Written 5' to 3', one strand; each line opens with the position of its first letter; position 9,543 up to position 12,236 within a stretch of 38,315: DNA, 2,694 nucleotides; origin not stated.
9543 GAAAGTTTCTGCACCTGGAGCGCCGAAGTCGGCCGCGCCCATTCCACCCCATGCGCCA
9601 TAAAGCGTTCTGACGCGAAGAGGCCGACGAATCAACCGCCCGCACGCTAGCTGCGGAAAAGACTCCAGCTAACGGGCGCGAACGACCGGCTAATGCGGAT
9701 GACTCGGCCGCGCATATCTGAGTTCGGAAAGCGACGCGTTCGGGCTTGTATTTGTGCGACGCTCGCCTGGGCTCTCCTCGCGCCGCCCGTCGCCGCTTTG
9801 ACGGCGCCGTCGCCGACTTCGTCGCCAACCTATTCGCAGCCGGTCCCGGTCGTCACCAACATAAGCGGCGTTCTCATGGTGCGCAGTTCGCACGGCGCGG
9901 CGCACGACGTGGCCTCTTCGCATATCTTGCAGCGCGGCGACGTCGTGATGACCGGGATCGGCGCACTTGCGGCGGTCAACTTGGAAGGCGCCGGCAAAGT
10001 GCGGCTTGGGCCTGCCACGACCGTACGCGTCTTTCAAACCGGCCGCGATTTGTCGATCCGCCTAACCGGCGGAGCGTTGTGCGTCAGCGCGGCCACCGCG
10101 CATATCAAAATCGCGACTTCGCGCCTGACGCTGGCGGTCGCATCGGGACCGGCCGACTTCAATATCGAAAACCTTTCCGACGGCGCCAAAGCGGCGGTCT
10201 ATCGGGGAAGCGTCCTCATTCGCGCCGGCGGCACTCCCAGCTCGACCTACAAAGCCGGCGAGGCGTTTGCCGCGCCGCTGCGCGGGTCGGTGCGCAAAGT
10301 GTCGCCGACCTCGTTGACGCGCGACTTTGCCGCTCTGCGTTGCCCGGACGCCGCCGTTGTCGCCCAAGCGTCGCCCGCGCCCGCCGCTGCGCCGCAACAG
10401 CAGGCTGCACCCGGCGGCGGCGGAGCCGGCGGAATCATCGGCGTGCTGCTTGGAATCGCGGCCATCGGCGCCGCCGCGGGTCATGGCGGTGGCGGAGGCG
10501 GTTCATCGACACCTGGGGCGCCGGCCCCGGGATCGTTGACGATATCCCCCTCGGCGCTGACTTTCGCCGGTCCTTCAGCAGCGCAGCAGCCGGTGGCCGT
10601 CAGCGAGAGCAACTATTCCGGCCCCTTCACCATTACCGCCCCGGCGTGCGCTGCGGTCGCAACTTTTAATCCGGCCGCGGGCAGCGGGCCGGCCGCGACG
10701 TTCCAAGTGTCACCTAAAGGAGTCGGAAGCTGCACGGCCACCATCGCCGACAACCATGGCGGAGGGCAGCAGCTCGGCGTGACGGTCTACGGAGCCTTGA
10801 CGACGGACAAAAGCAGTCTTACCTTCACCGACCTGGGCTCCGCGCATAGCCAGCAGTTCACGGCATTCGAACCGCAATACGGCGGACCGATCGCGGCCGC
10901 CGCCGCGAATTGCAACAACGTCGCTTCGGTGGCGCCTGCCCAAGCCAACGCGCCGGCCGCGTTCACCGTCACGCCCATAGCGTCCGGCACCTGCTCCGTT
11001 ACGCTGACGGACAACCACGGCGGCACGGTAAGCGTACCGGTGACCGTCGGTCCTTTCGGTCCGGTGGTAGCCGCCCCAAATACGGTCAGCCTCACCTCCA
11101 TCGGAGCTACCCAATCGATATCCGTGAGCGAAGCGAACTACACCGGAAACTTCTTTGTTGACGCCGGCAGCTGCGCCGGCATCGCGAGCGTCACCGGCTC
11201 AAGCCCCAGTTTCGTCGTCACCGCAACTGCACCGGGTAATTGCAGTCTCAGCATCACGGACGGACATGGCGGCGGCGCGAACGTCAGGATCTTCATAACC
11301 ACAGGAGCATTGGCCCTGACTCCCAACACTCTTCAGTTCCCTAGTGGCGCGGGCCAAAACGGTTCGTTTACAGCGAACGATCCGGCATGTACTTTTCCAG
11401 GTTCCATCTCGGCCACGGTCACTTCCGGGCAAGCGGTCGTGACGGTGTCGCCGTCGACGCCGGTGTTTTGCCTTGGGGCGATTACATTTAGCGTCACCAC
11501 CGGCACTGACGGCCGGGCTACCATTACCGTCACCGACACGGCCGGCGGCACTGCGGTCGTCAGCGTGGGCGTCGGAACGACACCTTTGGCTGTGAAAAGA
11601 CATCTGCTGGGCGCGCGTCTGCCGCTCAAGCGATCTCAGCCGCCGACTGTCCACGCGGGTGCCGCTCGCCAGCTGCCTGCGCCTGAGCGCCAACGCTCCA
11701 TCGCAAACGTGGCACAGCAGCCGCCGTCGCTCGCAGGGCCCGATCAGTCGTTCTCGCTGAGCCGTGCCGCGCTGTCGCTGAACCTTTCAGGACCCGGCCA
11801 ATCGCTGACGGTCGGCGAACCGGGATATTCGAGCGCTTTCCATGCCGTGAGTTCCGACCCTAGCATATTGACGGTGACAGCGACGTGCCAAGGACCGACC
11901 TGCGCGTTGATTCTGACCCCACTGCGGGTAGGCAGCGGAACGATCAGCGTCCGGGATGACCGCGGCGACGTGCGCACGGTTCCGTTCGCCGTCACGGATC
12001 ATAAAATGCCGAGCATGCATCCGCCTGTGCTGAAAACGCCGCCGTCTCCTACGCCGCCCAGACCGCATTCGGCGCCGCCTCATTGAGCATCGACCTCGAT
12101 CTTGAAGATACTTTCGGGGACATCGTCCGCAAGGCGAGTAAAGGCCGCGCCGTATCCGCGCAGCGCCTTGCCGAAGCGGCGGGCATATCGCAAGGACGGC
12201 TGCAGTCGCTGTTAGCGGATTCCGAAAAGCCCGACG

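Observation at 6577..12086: Tandem paralogous giant envelope proteins with a shared architecture I cannot place in a characterised family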

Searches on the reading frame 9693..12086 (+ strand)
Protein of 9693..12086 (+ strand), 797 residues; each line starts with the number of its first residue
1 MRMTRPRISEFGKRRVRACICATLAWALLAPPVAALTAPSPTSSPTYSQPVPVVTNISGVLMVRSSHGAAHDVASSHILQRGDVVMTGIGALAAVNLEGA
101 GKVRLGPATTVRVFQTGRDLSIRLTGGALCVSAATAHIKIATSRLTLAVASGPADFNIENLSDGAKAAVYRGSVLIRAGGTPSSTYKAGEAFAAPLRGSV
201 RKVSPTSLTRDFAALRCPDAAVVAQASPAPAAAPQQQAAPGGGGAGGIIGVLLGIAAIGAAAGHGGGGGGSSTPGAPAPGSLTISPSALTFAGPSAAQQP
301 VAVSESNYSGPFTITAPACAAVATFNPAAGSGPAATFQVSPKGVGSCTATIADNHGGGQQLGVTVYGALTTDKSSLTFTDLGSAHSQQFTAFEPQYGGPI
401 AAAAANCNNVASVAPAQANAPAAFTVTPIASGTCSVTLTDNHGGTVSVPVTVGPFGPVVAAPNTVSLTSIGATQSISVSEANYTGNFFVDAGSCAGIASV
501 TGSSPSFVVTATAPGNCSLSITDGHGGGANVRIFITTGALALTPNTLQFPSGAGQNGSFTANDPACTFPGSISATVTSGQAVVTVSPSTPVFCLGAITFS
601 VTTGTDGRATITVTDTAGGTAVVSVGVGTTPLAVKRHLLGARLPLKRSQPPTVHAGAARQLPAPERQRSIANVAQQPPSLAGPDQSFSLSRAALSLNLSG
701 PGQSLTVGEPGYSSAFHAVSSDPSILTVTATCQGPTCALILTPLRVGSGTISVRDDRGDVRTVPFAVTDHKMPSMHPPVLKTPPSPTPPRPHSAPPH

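Call 3: search_protein_families(library=pfam, proteins=[window:9693-12086:+], max_evalue=1)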
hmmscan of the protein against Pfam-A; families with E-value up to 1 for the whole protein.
window:9693-12086:+ (797 aa): 4 families
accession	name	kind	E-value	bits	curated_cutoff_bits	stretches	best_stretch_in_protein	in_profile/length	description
PF04773.18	FecR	-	1.6e-05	25.7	24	1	83-174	1-96/97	FecR protein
PF06832.18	BiPBP_C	-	0.0002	21.7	26.8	0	740-764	65-89/90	Penicillin-Binding Protein C-terminus Family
PF14020.11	DUF4236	-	0.37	11.8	27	0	694-713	13-32/55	Protein of unknown function (DUF4236)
PF13629.12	T2SS-T3SS_pil_N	-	0.68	10.1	23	0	721-761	27-64/72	Pilus formation protein N terminal region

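Call 4: search_protein_families(library=ncbifam, proteins=[window:9693-12086:+], max_evalue=1)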
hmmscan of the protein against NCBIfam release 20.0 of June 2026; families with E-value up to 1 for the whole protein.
window:9693-12086:+ (797 aa): 1 family
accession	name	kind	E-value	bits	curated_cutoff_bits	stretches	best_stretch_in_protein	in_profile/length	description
NF033682.1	retention_LapA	subfamily_domain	0.00041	20.5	50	1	53-114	5-66/145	retention module-containing protein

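Call 6: find_homologous_proteins(query=window:9693-12086:+)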
Query window:9693-12086:+ (797 aa): 32 proteins with E <= 0.001 among 8000 candidates.
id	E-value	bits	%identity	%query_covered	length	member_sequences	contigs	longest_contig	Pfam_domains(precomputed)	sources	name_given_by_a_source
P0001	0.0e+0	1557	100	92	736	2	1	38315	PF04773.19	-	-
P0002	3.8e-244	831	36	90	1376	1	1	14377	PF17963.8,PF18340.8,PF02368.25,PF06832.19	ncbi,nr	ncbi:MAG: hypothetical protein M3Z37_01355 [Candidatus Eremiobacteraeota bacterium]|nr:hypothetical 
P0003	1.2e-211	724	38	69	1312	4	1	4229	PF24902.2,PF02368.25,PF06832.19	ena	-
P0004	2.4e-189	650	34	94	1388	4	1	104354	PF24063.3,PF02368.25,PF06832.19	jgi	-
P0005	4.6e-184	632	38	64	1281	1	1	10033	PF24063.3,PF13629.13,PF02368.25,PF06832.19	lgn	-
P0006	1.3e-174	601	37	63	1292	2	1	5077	PF08770.18,PF02368.25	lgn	-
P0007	2.0e-173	597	36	63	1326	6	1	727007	PF13629.13,PF02368.25,PF06832.19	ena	-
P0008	4.8e-169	583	36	95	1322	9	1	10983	-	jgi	-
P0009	5.3e-162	559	34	93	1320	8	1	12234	-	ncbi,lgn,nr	ncbi:MAG: FecR domain-containing protein [Candidatus Eremiobacteraeota bacterium]|nr:FecR domain-con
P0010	1.1e-160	555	53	65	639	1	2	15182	-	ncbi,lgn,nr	ncbi:MAG: hypothetical protein M3T49_10220 [Candidatus Eremiobacteraeota bacterium]|nr:hypothetical 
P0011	7.9e-152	526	37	60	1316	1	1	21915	PF13629.13,PF02368.25,PF06832.19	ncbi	-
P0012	2.7e-147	511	36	60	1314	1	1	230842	PF24063.3,PF09394.17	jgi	jgi:hypothetical protein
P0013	2.5e-118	415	30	61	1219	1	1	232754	PF06832.19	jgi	-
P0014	6.7e-117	410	35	76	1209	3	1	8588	-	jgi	jgi:hypothetical protein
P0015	1.0e-114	403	37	74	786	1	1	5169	PF06832.19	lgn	-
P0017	8.4e-94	334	36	27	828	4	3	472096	-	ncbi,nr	ncbi:MAG: hypothetical protein ACR2KS_05905 [Candidatus Eremiobacter antarcticus]|nr:FecR domain-con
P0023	1.4e-82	297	34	52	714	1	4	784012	PF06832.19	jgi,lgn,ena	-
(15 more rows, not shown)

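Call 13: find_encoding_contigs(protein=P0007, flank=10000, max_places=2)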
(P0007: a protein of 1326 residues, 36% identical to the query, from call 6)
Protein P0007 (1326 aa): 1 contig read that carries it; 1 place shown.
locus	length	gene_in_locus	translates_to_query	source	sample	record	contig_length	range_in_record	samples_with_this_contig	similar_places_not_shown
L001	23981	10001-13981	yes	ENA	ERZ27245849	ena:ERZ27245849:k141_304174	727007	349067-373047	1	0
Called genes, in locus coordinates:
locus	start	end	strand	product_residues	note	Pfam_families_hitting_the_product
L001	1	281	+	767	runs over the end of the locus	PF00690:Cation_ATPase_N (weak), PF00122:E1-E2_ATPase, PF00702:Hydrolase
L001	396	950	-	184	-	-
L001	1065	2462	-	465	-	PF05227:CHASE3 (weak), PF07228:SpoIIE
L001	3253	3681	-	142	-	PF16798:DUF5069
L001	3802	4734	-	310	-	PF02517:Rce1-like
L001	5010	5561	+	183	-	PF01047:MarR, PF12802:MarR_2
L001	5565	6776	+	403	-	PF26002:Beta-barrel_AprE (faint), PF00364:Biotin_lipoyl (faint), PF25917:BSH_RND, PF25919:BSH_CusB (weak), PF25954:Beta-barrel_RND_2, PF25963:Beta-barrel_AAEA (weak), PF25990:Beta-barrel_YknX (weak)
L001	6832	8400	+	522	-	PF00083:Sugar_tr (weak), PF07690:MFS_1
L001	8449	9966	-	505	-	PF13424:TPR_12 (faint), PF00515:TPR_1 (faint), PF07719:TPR_2 (faint), PF13176:TPR_7 (faint), PF13181:TPR_8 (faint), PF13428:TPR_14 (faint), PF13432:TPR_16 (faint), PF14559:TPR_19 (faint), +1 more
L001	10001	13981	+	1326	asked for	PF02368:Big_2 (faint), PF13629:T2SS-T3SS_pil_N (faint), PF06832:BiPBP_C (faint)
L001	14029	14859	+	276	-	PF00753:Lactamase_B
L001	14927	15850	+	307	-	-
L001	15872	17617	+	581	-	PF21162:ETFQO_UQ-bd, PF05187:Fer4_ETF_QO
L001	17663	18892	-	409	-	PF06824:Glyco_hydro_125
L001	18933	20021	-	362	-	PF00246:Peptidase_M14 (faint), PF24827:AstE_AspA_cat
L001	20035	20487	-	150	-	-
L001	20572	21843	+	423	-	PF05977:MFS_3, PF07690:MFS_1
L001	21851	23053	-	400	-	PF00155:Aminotran_1_2, PF01041:DegT_DnrJ_EryC1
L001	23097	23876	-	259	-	PF00149:Metallophos, PF12850:Metallophos_2 (weak)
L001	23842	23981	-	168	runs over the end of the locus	-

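Call 14: find_encoding_contigs(protein=P0023, flank=10000, max_places=2)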
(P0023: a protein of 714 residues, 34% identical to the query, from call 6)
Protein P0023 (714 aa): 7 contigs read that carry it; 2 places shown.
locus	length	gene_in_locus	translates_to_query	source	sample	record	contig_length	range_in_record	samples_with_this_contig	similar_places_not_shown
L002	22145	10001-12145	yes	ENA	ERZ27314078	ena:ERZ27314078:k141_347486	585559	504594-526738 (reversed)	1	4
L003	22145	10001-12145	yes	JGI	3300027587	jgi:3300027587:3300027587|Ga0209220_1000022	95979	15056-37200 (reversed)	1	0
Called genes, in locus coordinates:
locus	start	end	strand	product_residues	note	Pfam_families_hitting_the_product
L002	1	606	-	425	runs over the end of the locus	PF07690:MFS_1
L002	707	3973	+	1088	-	PF00873:ACR_tran, PF02355:SecD_SecF_C (faint)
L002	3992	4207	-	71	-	-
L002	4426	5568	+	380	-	PF00144:Beta-lactamase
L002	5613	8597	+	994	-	PF15902:Sortilin-Vps10 (faint), PF14870:PSII_BNR (faint), PF02012:BNR (faint)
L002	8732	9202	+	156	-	-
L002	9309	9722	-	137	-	PF08570:DUF1761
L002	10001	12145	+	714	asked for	PF06832:BiPBP_C (faint)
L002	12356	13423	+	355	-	-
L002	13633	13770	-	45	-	-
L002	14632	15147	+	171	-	PF04542:Sigma70_r2, PF08281:Sigma70_r4_2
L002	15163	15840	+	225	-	-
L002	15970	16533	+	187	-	PF15956:DUF4760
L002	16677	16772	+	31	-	-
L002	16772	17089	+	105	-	PF06983:3-dmu-9_3-mt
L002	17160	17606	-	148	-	PF12973:Cupin_7 (weak), PF00190:Cupin_1, PF07883:Cupin_2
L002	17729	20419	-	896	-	PF00211:Guanylate_cyc, PF13424:TPR_12 (faint), PF25872:HTH_77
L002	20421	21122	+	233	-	PF01814:Hemerythrin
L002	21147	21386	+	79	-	-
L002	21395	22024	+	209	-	-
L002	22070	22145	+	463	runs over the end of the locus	PF05694:SBP56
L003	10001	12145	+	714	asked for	PF06832:BiPBP_C (faint)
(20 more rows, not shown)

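Call 15: find_encoding_contigs(protein=P0017, flank=10000, max_places=2)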
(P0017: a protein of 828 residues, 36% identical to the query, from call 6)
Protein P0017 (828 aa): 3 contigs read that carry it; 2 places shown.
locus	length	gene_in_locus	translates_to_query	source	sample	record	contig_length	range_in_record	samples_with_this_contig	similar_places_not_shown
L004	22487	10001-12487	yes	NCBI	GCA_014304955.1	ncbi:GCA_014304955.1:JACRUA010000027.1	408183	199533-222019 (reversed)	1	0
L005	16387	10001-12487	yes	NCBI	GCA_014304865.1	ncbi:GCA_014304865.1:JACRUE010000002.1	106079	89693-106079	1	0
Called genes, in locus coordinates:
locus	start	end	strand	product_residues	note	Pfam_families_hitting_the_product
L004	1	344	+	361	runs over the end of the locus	PF20434:BD-FAE, PF07859:Abhydrolase_3, PF00561:Abhydrolase_1 (faint), PF00326:Peptidase_S9, PF12146:Hydrolase_4 (faint), PF02230:Abhydrolase_2 (faint)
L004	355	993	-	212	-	PF03167:UDG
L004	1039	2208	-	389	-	PF00515:TPR_1 (faint), PF07719:TPR_2 (faint), PF13181:TPR_8 (faint), PF13432:TPR_16, PF04862:DUF642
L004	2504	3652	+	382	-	PF00144:Beta-lactamase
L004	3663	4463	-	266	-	PF05067:Mn_catalase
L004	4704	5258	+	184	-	PF22381:Staph_reg_Sar_Rot (weak), PF01047:MarR, PF12802:MarR_2, PF13463:HTH_27 (weak)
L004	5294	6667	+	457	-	PF00364:Biotin_lipoyl (faint), PF25917:BSH_RND, PF25919:BSH_CusB, PF25984:BSH_YknX (faint), PF26002:Beta-barrel_AprE (faint), PF25954:Beta-barrel_RND_2 (weak), PF25963:Beta-barrel_AAEA (weak), PF25990:Beta-barrel_YknX (weak)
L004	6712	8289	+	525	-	PF00083:Sugar_tr (weak), PF07690:MFS_1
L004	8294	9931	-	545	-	-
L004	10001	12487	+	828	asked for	-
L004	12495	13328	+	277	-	PF00753:Lactamase_B, PF12706:Lactamase_B_2 (faint)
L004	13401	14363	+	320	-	-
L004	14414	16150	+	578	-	PF21162:ETFQO_UQ-bd, PF05187:Fer4_ETF_QO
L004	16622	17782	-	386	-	PF06824:Glyco_hydro_125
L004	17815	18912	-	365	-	PF24827:AstE_AspA_cat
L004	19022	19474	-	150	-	-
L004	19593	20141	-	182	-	-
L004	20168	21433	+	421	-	PF05977:MFS_3, PF07690:MFS_1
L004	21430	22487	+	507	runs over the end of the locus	PF02113:Peptidase_S13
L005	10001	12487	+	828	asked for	-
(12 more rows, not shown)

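Call 16: find_encoding_contigs(protein=P0010, flank=10000, max_places=2)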
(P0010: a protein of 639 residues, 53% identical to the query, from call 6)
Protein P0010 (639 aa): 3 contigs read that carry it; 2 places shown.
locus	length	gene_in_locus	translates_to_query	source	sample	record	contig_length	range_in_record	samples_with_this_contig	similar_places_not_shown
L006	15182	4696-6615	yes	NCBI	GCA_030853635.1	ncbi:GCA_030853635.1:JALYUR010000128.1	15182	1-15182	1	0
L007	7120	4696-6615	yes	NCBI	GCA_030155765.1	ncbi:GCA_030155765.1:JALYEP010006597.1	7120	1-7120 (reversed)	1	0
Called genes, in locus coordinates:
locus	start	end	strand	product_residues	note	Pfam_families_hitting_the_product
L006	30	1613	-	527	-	-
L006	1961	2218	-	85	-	-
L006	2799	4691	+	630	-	PF06832:BiPBP_C (faint), PF08770:SoxZ (faint), PF14728:PTHB1_GAE (faint), PF17963:Big_9 (faint), PF18340:TraI_2B (faint)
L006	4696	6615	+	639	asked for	-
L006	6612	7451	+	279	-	PF00753:Lactamase_B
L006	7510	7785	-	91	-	-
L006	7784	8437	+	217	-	-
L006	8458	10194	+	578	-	PF21162:ETFQO_UQ-bd, PF05187:Fer4_ETF_QO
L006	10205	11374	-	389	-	PF06824:Glyco_hydro_125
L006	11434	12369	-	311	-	PF24827:AstE_AspA_cat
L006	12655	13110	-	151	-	-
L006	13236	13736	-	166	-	PF00583:Acetyltransf_1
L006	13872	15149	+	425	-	PF05977:MFS_3, PF07690:MFS_1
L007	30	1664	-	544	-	-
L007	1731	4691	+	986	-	PF17963:Big_9 (faint), PF06832:BiPBP_C (faint), PF13629:T2SS-T3SS_pil_N (faint), PF18340:TraI_2B (faint), PF14728:PTHB1_GAE (faint)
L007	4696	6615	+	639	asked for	-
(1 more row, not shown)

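Call 17: find_encoding_contigs(protein=P0013, flank=10000, max_places=1)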
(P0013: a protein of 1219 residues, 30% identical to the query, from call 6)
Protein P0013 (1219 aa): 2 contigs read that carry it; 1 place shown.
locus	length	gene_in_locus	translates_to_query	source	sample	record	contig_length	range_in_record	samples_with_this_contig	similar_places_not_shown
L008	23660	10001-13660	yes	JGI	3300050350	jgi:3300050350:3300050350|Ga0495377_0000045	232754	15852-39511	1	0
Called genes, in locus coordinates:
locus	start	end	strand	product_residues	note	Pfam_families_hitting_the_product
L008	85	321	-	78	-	PF13455:MUG113 (weak)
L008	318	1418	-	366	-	PF13250:SNIPE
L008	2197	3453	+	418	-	-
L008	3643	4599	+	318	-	PF16289:PIN_12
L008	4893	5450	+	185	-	PF22381:Staph_reg_Sar_Rot (faint), PF01047:MarR, PF12802:MarR_2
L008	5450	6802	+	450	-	PF25919:BSH_CusB (faint), PF25954:Beta-barrel_RND_2, PF25963:Beta-barrel_AAEA (weak), PF25990:Beta-barrel_YknX (weak)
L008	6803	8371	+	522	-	PF00083:Sugar_tr (weak), PF07690:MFS_1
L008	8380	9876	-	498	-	-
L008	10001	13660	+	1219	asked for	PF06832:BiPBP_C (faint)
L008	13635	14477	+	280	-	PF00753:Lactamase_B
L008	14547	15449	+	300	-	-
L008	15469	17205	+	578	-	PF21162:ETFQO_UQ-bd, PF05187:Fer4_ETF_QO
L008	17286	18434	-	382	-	PF06824:Glyco_hydro_125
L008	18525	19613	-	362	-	PF24827:AstE_AspA_cat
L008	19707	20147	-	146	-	PF13185:GAF_2, PF01590:GAF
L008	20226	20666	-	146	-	-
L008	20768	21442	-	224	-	PF00583:Acetyltransf_1 (weak)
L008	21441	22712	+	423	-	PF05977:MFS_3, PF07690:MFS_1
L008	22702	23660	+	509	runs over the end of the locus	PF02113:Peptidase_S13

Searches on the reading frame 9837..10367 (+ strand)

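Call 58: search_protein_families(library=pfam, proteins=[window:9837-10367:+], max_evalue=10)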
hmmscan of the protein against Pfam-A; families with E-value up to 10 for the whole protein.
seq(177 aa): 1 family
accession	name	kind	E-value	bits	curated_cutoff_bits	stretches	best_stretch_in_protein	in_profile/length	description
PF04773.18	FecR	-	2.5e-06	28.3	24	1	35-126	1-96/97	FecR protein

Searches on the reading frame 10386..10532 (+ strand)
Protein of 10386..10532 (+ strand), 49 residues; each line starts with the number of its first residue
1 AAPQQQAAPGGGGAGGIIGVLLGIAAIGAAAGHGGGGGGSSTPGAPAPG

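Call 58: search_protein_families(library=pfam, proteins=[window:10386-10532:+], max_evalue=10)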
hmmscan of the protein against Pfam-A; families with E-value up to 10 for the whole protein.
seq(49 aa): 1 family
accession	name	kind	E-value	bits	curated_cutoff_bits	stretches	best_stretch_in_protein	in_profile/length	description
PF04888.17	SseC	-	3.2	7.7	30.2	1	8-43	53-87/312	Secretion system effector C (SseC) like family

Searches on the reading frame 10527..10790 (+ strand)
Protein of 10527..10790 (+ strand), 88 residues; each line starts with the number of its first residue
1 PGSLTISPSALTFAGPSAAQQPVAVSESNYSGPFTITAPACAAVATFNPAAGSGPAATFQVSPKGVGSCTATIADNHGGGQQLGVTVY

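Call 71: search_solved_structures(query=A4, max_evalue=1)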
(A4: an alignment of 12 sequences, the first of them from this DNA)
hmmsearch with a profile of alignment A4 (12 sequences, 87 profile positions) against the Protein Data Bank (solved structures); distinct sequences matched with E-value up to 1: 4.
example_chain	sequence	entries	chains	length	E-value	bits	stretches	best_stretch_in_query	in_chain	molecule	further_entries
4uwq_C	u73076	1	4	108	0.038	17.5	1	45-85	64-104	SOXZ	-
1v8h_A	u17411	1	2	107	0.039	17.5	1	45-85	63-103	sulfur oxidation protein SoxZ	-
2lrj_A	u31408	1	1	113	0.15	15.6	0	15-38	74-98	Staphyloxanthin biosynthesis protein, putative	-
4aqo_A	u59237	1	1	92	0.7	13.5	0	67-86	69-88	COLLAGENASE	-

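Call 72: find_homologous_proteins(query=A4, max_evalue=0.001)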
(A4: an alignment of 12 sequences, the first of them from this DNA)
Query A4 (12 sequences) (88 aa, profile of the alignment): 16 proteins with E <= 0.001 among 8000 candidates.
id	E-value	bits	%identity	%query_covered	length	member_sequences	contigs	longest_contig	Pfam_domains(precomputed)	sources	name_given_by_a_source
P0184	1.1e-12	66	39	99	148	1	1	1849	-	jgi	jgi:hypothetical protein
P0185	1.6e-12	65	44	77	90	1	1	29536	-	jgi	-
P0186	9.4e-11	60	41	61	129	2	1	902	-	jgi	jgi:hypothetical protein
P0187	1.5e-10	59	32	93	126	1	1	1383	-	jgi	jgi:hypothetical protein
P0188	1.9e-10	59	38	93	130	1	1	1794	-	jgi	jgi:hypothetical protein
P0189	6.0e-10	57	30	99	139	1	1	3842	-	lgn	-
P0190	6.2e-10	57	47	60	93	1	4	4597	-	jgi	jgi:hypothetical protein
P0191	6.9e-10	57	32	93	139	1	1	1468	-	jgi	jgi:hypothetical protein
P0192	1.3e-9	56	50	18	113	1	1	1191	-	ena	-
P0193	1.9e-9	55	33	95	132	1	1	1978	-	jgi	jgi:hypothetical protein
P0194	4.5e-9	54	39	58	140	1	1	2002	-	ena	-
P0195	9.3e-9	53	-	-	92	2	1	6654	-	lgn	-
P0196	3.0e-7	48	31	74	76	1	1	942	-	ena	-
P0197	5.7e-6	44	34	64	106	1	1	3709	-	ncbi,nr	ncbi:MAG: hypothetical protein GIX01_10985 [Candidatus Eremiobacteraeota bacterium]|nr:hypothetical 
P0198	2.5e-4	39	52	33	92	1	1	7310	-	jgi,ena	jgi:predicted ABC-type ATPase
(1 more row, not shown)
